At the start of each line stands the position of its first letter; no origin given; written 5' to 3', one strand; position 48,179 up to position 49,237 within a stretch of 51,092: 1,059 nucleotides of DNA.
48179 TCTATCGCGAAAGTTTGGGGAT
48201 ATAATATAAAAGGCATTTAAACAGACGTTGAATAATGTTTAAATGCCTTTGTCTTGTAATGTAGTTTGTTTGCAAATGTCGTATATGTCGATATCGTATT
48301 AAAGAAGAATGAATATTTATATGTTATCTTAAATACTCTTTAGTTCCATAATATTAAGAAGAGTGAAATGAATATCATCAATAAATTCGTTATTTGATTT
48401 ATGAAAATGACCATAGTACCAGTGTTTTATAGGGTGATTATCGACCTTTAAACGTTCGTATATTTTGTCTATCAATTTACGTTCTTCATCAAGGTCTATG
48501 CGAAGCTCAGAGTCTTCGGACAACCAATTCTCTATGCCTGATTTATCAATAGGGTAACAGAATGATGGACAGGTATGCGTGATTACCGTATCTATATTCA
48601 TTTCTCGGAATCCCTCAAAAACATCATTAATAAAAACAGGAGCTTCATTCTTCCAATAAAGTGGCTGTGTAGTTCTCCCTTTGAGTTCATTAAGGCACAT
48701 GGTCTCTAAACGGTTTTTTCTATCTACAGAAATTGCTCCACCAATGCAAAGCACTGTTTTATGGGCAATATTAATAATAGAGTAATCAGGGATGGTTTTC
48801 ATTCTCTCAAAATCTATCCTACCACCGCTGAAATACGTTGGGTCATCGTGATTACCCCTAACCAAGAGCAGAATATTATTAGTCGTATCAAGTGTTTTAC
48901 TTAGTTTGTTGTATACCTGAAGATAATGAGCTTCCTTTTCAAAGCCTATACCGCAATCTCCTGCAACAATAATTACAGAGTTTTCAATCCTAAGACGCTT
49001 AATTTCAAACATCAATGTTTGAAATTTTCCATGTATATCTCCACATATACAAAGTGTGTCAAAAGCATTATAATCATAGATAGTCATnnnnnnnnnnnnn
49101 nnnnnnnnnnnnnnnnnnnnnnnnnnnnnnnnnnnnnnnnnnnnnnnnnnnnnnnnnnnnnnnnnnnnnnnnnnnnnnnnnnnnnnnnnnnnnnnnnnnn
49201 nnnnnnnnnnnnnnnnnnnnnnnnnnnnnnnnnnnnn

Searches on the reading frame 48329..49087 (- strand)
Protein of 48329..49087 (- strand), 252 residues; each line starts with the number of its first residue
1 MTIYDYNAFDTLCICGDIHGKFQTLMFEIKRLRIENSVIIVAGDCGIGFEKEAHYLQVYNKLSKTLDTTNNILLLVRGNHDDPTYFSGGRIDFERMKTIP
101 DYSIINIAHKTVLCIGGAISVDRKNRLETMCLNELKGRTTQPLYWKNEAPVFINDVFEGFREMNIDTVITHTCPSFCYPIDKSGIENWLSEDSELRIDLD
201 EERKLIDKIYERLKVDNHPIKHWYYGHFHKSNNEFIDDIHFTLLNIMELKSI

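Call 3: search_protein_families(library=pfam, proteins=[window:48329-49087:-], max_evalue=1)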
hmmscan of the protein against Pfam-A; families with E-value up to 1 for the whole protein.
window:48329-49087:- (252 aa): 2 families
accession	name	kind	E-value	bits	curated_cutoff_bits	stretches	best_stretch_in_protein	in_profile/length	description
PF00149.33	Metallophos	-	1.1e-11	46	21.5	1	13-230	4-190/191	Calcineurin-like phosphoesterase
PF12850.12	Metallophos_2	-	0.00033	21.1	27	1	12-124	3-93/154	Calcineurin-like phosphoesterase superfamily domain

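Call 4: search_protein_families(library=padloc, proteins=[window:48329-49087:-], max_evalue=1)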
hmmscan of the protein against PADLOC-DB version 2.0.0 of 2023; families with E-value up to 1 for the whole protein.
window:48329-49087:- (252 aa): 1 family
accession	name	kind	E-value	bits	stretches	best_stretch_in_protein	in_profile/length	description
PDLC01242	Cas12a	-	0.011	11.4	1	20-75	949-1006/1266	Cas12a_M59_V-A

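Call 5: search_protein_families(library=ncbifam, proteins=[window:48329-49087:-], max_evalue=1)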
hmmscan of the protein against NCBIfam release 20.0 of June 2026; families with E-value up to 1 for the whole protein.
window:48329-49087:- (252 aa): 3 families
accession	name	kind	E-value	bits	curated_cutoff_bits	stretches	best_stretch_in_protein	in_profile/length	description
TIGR00040.1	yfcE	subfamily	4.9e-05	23.5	56.25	1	12-131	3-100/158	YfcE family phosphodiesterase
TIGR00024.1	SbcD_rel_arch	hypoth_equivalog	0.0014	18.3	115.2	1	37-105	60-121/224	putative phosphoesterase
NF008206.2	PRK10966.1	equivalog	0.092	11.8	450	1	29-85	35-89/380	exonuclease subunit SbcD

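Call 15: find_homologous_proteins(query=window:48329-49087:-)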
Query window:48329-49087:- (252 aa): 1925 proteins with E <= 0.001 among 2299 candidates; the best 120 are listed.
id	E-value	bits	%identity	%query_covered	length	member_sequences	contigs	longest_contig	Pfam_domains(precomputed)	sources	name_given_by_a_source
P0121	1.2e-171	587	100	100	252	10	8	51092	PF00149.34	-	-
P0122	1.6e-132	459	76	100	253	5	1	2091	PF00149.34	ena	-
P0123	5.0e-116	404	67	100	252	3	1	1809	PF00149.34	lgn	-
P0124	3.9e-114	398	66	99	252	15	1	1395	PF00149.34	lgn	-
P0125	3.9e-112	392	64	99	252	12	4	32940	PF00149.34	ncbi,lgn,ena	-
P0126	4.4e-112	392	67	100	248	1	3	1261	PF00149.34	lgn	-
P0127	3.8e-111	389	65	100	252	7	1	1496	PF00149.34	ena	-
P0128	1.0e-109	384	62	100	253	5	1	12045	PF00149.34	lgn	-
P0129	2.8e-108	379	62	100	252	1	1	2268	PF00149.34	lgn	-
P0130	2.4e-107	376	63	100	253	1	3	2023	PF00149.34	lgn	-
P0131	1.0e-106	374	62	100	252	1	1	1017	PF00149.34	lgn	-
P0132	1.0e-105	371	62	100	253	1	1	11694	PF00149.34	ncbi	ncbi:MAG: metallophosphoesterase [Phocaeicola sp.]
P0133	3.7e-102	359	61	100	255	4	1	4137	PF00149.34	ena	-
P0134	1.2e-100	354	59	100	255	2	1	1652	PF00149.34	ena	-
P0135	6.2e-100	352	58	100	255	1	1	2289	PF00149.34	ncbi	-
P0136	8.1e-100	351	58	99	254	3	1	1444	PF00149.34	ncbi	-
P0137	2.1e-99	350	60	99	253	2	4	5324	PF00149.34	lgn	-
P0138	2.2e-99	350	58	99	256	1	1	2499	PF00149.34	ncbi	-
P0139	2.6e-99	350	57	97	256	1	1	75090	PF00149.34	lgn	-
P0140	2.7e-99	350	59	100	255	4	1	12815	PF00149.34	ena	-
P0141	3.7e-98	346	57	100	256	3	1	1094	PF00149.34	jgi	jgi:predicted phosphodiesterase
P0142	1.4e-97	344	58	98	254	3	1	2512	PF00149.34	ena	-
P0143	1.3e-95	338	57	100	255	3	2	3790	PF00149.34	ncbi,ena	-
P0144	6.7e-94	332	57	100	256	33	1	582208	PF00149.34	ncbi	-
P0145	5.1e-93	329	57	100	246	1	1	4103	PF00149.34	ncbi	-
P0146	1.2e-92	328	56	100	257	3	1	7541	PF00149.34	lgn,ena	-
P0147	1.2e-92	328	57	97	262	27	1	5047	PF00149.34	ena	-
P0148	2.1e-92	327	53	97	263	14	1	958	PF00149.34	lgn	-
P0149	2.4e-92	327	62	90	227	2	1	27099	PF00149.34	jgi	jgi:hypothetical protein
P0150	3.3e-92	326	55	100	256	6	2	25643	PF00149.34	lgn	-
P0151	4.6e-92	326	55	100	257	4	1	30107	PF00149.34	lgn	-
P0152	1.7e-91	324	54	100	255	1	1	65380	PF00149.34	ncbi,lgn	-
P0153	4.0e-91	323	53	100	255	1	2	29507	PF00149.34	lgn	-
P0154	3.6e-90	320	54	100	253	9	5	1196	PF00149.34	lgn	-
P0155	6.1e-90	319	55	100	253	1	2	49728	PF00149.34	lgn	-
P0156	7.7e-90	319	56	97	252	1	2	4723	PF00149.34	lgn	-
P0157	1.0e-89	318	54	99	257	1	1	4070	PF00149.34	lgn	-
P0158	1.1e-89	318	55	99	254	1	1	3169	PF00149.34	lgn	-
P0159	1.6e-89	318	56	99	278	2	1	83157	PF00149.34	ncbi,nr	ncbi:MAG: metallophosphoesterase [Dysgonomonas sp.]|nr:metallophosphoesterase [Dysgonomonas sp.]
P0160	1.6e-89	318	55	99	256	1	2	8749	PF00149.34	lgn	-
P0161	2.7e-89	317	54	100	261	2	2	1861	PF00149.34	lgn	-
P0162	3.9e-89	316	53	100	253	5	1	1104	PF00149.34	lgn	-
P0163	7.1e-89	316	53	100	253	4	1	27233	PF12850.13,PF00149.34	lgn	-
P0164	7.7e-89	315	54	100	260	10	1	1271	PF00149.34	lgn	-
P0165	8.9e-89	315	55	100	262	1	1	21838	PF00149.34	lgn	-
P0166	5.3e-88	313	54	98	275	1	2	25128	PF00149.34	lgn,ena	-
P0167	8.5e-88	312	53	100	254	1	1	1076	PF00149.34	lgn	-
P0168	9.9e-88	312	54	100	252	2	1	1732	PF00149.34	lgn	-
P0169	1.1e-87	312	55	100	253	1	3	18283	PF00149.34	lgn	-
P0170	1.9e-87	311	53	100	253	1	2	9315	PF12850.13,PF00149.34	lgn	-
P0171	2.6e-87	310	54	99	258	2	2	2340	PF00149.34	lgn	-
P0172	2.4e-86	307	55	99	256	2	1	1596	PF00149.34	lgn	-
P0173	2.6e-86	307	53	100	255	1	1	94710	PF00149.34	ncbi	-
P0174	1.4e-85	305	54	97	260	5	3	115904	PF00149.34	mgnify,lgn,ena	mgnify:CR=1 FL=1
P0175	1.5e-85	305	53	99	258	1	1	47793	PF00149.34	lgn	-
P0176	2.9e-85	304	54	98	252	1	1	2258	PF00149.34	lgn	-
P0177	5.8e-85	303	57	93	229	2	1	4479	PF00149.34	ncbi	-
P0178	6.4e-85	303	56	99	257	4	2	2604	PF00149.34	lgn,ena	-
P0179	9.3e-85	302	51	100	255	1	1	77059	PF00149.34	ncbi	-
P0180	1.3e-84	302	53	97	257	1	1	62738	PF00149.34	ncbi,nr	ncbi:MAG: metallophosphoesterase [Alistipes sp.]|nr:metallophosphoesterase [Alistipes sp.]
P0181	1.3e-84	302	55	97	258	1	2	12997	PF00149.34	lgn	-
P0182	1.6e-84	301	55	96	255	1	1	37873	PF00149.34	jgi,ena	jgi:hypothetical protein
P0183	2.9e-84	300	54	98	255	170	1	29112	PF00149.34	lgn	-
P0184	3.4e-84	300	53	99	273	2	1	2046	PF00149.34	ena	-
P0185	4.6e-84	300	53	97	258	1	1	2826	PF00149.34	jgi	jgi:UDP-2,3-diacylglucosamine pyrophosphatase LpxH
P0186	4.9e-84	300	55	97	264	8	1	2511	PF00149.34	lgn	-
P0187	5.3e-84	300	53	99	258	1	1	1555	PF00149.34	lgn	-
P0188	5.5e-84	299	53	99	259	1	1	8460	PF00149.34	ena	-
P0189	1.1e-83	298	50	99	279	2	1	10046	PF00149.34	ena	-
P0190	1.2e-83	298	52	99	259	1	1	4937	PF00149.34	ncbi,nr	ncbi:metallophosphoesterase [Bacteroidales bacterium OttesenSCG-928-J19]|nr:metallophosphoesterase [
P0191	1.6e-83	298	55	96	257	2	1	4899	PF00149.34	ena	-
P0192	1.7e-83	298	54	98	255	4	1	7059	PF00149.34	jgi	-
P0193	2.3e-83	297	55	99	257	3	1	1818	PF00149.34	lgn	-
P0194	2.7e-83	297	51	100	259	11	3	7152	PF00149.34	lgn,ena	-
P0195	3.9e-83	297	54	97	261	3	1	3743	PF00149.34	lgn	-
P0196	7.7e-83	296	56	99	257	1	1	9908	PF00149.34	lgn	-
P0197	1.6e-82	295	53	99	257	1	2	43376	PF00149.34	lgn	-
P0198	3.2e-82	294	53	97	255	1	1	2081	PF00149.34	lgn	-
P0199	6.7e-82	293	55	99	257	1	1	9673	PF00149.34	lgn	-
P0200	1.6e-81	291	52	99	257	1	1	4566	PF00149.34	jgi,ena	-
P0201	1.6e-81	291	52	99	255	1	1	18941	PF00149.34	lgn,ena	-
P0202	1.9e-81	291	52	98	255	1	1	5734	PF00149.34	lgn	-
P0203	1.9e-81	291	55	99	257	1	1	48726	PF00149.34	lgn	-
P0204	3.7e-81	290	53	99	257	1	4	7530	PF00149.34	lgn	-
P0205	4.3e-81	290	50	100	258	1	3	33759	PF00149.34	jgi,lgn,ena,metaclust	metaclust:\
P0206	5.8e-81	290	53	98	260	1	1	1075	PF00149.34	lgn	-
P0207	5.9e-81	290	53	100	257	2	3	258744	PF00149.34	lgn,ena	-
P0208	1.1e-80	289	50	100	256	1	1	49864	PF00149.34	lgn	-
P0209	2.4e-80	288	53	100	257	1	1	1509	PF00149.34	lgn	-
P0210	2.7e-80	287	50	100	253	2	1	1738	PF00149.34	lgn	-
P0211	5.1e-80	286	47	100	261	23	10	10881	PF00149.34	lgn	-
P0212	7.5e-80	286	64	76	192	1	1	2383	PF00149.34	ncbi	ncbi:MAG: metallophosphoesterase, partial [Bacteroidales bacterium]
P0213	9.2e-80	286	47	100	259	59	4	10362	PF00149.34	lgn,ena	-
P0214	1.4e-79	285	49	100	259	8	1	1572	PF00149.34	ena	-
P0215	3.9e-79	284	49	100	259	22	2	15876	PF00149.34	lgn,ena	-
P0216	1.3e-78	282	49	100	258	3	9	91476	PF00149.34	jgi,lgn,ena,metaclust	metaclust:\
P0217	1.4e-78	282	49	97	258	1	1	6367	PF00149.34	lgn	-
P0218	2.3e-78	281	50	99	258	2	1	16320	PF00149.34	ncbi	-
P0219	2.8e-78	281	48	100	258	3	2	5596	PF00149.34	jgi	-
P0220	4.2e-78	280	48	100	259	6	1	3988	PF12850.13,PF00149.34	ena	-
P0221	5.9e-78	280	47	100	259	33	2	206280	PF00149.34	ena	-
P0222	9.9e-78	279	50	100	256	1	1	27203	PF00149.34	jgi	-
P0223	2.5e-77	278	48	100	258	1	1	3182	PF00149.34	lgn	-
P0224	1.4e-76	275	47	100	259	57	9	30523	PF00149.34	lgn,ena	-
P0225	1.8e-76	275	47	100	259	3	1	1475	PF00149.34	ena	-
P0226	1.8e-76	275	49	97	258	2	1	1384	PF00149.34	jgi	-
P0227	4.0e-76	274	50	98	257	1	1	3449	PF00149.34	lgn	-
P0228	5.5e-76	273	49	100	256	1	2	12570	PF00149.34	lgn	-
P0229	1.8e-75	272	48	100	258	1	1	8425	PF00149.34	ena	-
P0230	1.8e-75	272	47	99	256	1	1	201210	PF00149.34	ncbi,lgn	-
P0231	8.1e-75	269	49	100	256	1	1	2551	PF00149.34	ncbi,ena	-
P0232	2.9e-74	268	48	98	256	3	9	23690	PF00149.34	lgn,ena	-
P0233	3.6e-73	264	46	100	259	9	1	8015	PF00149.34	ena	-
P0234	1.2e-72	262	47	96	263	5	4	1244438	PF00149.34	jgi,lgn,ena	-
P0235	4.0e-72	261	47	100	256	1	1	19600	PF00149.34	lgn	-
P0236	8.7e-72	260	50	98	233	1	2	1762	PF00149.34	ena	-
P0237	1.4e-71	259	46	99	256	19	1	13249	PF00149.34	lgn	-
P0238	3.2e-71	258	44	99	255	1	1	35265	PF00149.34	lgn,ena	-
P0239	4.1e-71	257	48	96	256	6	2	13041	PF00149.34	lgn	-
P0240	5.0e-71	257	49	90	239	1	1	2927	PF00149.34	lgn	-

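Call 18: find_related_loci(query=A2, collection=metagenome_contigs, flank=5000)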
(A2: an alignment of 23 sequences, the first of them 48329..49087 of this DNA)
Query A2 (252 aa) in metagenome_contigs; peptide patterns used: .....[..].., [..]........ (x = any residue, [..] = any of these).
600 stretches matched a pattern (row limit reached: there are more); 502 encode a relative of the query (tblastn E <= 1e-3); the best 80 are kept; 80 distinct loci.
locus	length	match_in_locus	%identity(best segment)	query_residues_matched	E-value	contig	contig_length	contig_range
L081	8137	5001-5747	61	4-252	2e-107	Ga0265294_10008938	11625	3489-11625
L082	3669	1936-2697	59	1-251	2e-106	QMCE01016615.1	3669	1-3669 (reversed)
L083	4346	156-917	58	1-251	1e-101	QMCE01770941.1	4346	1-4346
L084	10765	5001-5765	57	1-252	2e-98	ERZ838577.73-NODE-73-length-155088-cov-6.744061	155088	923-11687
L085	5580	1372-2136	57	1-252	2e-98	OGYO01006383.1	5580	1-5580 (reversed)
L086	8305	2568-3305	57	9-252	2e-95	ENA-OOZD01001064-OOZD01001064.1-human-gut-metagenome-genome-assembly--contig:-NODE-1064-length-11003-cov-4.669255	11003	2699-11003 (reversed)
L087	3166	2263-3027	56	1-252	4e-92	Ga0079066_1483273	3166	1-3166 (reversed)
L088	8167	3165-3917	54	6-252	2e-89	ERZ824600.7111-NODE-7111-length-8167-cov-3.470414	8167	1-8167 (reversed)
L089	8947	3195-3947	54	6-252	2e-89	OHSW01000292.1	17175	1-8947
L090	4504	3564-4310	52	3-249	2e-88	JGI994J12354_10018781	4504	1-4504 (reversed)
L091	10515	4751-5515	50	1-252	4e-87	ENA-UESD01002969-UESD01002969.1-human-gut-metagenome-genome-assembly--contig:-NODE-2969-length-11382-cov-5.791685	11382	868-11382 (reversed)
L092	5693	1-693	59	24-251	4e-87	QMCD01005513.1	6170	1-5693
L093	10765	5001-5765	48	1-252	2e-86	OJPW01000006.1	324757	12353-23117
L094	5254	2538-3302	47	1-252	8e-84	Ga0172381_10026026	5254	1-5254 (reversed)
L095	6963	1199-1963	50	1-252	7e-84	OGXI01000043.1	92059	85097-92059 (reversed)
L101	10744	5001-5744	44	4-252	4e-75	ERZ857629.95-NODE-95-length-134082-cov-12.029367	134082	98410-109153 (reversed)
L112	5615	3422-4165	45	1-249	1e-72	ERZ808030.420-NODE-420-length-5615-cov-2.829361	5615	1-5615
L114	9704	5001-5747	43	3-252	1e-72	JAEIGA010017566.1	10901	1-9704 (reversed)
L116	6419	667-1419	45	1-252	2e-72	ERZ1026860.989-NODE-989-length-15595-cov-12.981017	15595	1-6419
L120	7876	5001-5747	43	3-252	5e-71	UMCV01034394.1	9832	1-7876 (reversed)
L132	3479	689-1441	42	1-252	4e-70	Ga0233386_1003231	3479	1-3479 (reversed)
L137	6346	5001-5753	43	1-252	2e-69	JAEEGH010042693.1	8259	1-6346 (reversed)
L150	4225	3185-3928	41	4-252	9e-69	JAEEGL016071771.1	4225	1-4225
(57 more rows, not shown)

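Call 23: search_protein_families(library=pfam, proteins=[L101:4111-4983:+, L120:4144-4992:+, L087:1479-2252:+, L116:69-647:+, L082:702-1748:+, L112:2422-3417:+, L132:30-635:+, L137:4157-4849:+, L114:4303-4980:+], max_evalue=0.01)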
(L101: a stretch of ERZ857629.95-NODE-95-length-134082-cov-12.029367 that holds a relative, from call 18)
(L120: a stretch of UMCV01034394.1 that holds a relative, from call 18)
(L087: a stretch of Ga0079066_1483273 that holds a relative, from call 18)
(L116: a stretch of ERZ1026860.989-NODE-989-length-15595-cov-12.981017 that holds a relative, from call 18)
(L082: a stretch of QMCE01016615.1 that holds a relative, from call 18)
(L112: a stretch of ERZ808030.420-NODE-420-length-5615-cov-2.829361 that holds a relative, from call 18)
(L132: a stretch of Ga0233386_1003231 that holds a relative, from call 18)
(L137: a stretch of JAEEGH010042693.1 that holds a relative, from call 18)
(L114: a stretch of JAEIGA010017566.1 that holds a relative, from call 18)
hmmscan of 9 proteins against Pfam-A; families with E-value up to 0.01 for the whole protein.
L101:4111-4983:+ (290 aa): 1 family
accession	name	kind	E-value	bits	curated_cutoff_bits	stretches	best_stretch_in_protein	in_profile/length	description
PF08843.17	AbiEii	-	3e-49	168.5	22.5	1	38-272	1-234/238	Nucleotidyl transferase AbiEii toxin, Type IV TA system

L120:4144-4992:+ (282 aa): 0 families

L087:1479-2252:+ (257 aa): 0 families

L116:69-647:+ (192 aa): 0 families

L082:702-1748:+ (348 aa): 0 families

L112:2422-3417:+ (331 aa): 3 families
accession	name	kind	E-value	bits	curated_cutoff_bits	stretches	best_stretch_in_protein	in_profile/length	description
PF13310.11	Virulence_RhuM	-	2e-21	76.9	33.7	1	64-172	2-110/252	Virulence protein RhuM family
PF02661.23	Fic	-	3.6e-12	47.4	24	1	200-281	11-93/93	Fic/DOC family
PF19591.4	DUF6096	-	0.0082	16.8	27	0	193-228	76-111/130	Family of unknown function (DUF6096)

L132:30-635:+ (201 aa): 0 families

L137:4157-4849:+ (230 aa): 3 families
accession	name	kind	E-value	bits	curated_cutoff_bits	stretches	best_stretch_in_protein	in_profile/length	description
PF18798.6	LPD3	-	7.1e-05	23.4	27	1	113-186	13-87/114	Large polyvalent protein-associated domain 3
PF13443.12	HTH_26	-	0.001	19.7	22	1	12-65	4-61/63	Cro/C1-type HTH DNA-binding domain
PF01381.28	HTH_3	-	0.0025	18.3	23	1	12-59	3-53/55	Helix-turn-helix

L114:4303-4980:+ (225 aa): 1 family
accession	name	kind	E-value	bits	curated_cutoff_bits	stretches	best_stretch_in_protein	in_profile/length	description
PF18439.7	zf_UBZ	-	0.0033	17.5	25.6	0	7-19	2-14/32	Ubiquitin-Binding Zinc Finger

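Call 39: search_dna_similar(query=window:48329-49087:-, collection=phages, mode=protein, max_rows=25)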
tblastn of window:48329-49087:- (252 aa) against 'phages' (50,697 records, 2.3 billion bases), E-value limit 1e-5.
Records with a match: 37; places in all: 37; records where one place covers at least 80% of the query: 37.
Best place of each record, by identity: <60% 37.
By first word of the organism name: Prevotella 15; Rhizobium 10; Mycobacterium 4; Rhodococcus 3; uncultured 2; Bacteriophage 1; Nitratidesulfovibrio 1; Desulfovibrio 1.
By host as written in the record: Prevotella sp. 15; - 3; Rhodococcus erythropolis RIA 643 3; Rhizobium phaseoli INC1-2 2; Rhizobium sp. N941 2; Mycobacterium smegmatis mc#155 2; Mycobacterium smegmatis mc2 155 2; Nitratidesulfovibrio vulgaris ATCC7757 (synonym: Desulfovibtio vulgaris) 1; and 7 more.
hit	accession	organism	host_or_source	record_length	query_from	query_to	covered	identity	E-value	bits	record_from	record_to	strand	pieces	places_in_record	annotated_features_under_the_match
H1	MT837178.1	Bacteriophage sp.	human fecal samples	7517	3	249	98%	38.2%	6e-57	201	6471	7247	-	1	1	record has no annotation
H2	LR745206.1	uncultured phage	metagenomic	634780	15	249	93%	37.0%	2e-34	136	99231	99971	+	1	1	record has no annotation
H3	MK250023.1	Prevotella phage Lak-B4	Prevotella sp.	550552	1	229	91%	32.8%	4e-23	103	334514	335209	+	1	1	record has no annotation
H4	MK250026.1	Prevotella phage Lak-B7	Prevotella sp.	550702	1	229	91%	32.8%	4e-23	103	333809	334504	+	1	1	record has no annotation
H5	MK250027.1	Prevotella phage Lak-B8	Prevotella sp.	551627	1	229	91%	32.8%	4e-23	103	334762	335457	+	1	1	record has no annotation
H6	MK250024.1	Prevotella phage Lak-B5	Prevotella sp.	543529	1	229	91%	32.4%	4e-22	100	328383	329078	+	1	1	record has no annotation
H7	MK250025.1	Prevotella phage Lak-B6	Prevotella sp.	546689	1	229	91%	32.4%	4e-22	100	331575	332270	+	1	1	record has no annotation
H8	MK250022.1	Prevotella phage Lak-B3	Prevotella sp.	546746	1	229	91%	32.4%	4e-22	100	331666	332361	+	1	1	record has no annotation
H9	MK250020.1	Prevotella phage Lak-B1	Prevotella sp.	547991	1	229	91%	32.4%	4e-22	100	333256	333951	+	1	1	record has no annotation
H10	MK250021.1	Prevotella phage Lak-B2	Prevotella sp.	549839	1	229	91%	32.4%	4e-22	100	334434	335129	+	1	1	record has no annotation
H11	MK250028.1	Prevotella phage Lak-B9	Prevotella sp.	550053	1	229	91%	32.4%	4e-22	100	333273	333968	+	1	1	record has no annotation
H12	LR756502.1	uncultured phage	metagenomic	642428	14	236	88%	32.6%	1e-26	113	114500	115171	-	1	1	record has no annotation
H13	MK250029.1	Prevotella phage Lak-C1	Prevotella sp.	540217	1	229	91%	31.7%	2e-24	107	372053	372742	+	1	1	record has no annotation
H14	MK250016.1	Prevotella phage Lak-A1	Prevotella sp.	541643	1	229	91%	31.7%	2e-24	107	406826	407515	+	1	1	record has no annotation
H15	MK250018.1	Prevotella phage Lak-A1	Prevotella sp.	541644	1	229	91%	31.7%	2e-24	107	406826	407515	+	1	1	record has no annotation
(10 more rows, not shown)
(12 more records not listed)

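Call 40: predict_structure(alignment_id=A2)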
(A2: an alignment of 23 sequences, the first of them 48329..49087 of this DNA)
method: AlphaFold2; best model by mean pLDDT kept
length: 252 residues; sequences in the alignment: 23
mean_pLDDT: 90.4   pTM: 0.89
mean pLDDT of the five models: 90.4, 89.2, 89.0, 87.8, 87.7
residues with pLDDT >= 90: 162; 70-90: 77; 50-70: 13; < 50: 0
segments of 3 or more residues with pLDDT < 50: none
pLDDT, mean of each block of 10 residues (from residue 1): 94 94 95 97 88 94 96 95 93 97 93 93 89 85 84 89 95 64 73 89 91 96 90 93 93 90
secondary structure, 60 per line:
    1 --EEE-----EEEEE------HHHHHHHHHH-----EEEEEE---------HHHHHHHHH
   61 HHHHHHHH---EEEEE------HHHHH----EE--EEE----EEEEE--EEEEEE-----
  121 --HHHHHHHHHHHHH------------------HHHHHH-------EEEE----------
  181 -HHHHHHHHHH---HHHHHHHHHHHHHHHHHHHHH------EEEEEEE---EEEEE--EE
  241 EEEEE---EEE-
elements in order: E3-5 E11-15 H22-31 E37-42 H52-68 E72-76 H83-87 E96-98 E103-107 E110-115 H123-135 H154-159 E167-170 H182-191 H195-215 E222-228 E232-236 E239-245 E249-251

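Call 42: search_solved_structures(query=A2, max_evalue=1)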
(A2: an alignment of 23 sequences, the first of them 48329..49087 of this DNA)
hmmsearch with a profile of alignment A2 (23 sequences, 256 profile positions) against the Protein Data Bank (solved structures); distinct sequences matched with E-value up to 1: 44.
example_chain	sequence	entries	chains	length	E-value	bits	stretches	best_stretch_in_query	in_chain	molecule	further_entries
4lty_C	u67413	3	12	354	0.0013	21.3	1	23-90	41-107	Exonuclease subunit SbcD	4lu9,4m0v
6s6v_A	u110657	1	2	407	0.0014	21.2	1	23-90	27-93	Nuclease SbcCD subunit D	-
6uuq_A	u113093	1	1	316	0.0094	18.5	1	12-192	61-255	Serine/threonine-protein phosphatase 2B catalytic subunit alpha isoform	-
2jog_A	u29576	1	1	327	0.01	18.4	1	12-191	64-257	Calmodulin-dependent calcineurin A subunit alpha isoform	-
5c1v_A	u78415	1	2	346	0.013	18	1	12-191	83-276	Serine/threonine-protein phosphatase 2B catalytic subunit alpha isoform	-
3ll8_A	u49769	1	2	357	0.014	17.9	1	12-191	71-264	Serine/threonine-protein phosphatase 2B catalytic subunit alpha isoform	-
5sve_A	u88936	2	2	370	0.016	17.7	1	12-190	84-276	Serine/threonine-protein phosphatase 2B catalytic subunit alpha isoform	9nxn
1m63_A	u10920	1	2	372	0.016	17.7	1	12-190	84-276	SERINE/THREONINE PROTEIN PHOSPHATASE 2B CATALYTIC SUBUNIT, ALPHA ISOFORM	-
4f0z_A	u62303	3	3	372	0.016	17.7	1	12-190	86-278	Serine/threonine-protein phosphatase 2B catalytic subunit alpha isoform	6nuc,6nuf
1mf8_A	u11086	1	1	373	0.016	17.7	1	12-190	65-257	CALMODULIN-DEPENDENT CALCINEURIN A SUBUNIT, ALPHA ISOFORM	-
1tco_A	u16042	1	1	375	0.016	17.7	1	12-190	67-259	SERINE/THREONINE PHOSPHATASE B2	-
2p6b_A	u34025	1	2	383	0.017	17.6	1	12-190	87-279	Calmodulin-dependent calcineurin A subunit alpha isoform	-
9nxe_A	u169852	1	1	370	0.018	17.5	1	12-188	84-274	Protein phosphatase 3 catalytic subunit alpha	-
9chu_B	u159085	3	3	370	0.021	17.3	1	12-185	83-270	Protein phosphatase 3 catalytic subunit alpha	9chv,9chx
9b9g_I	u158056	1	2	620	0.021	17.3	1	12-190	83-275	Protein phosphatase 3 catalytic subunit alpha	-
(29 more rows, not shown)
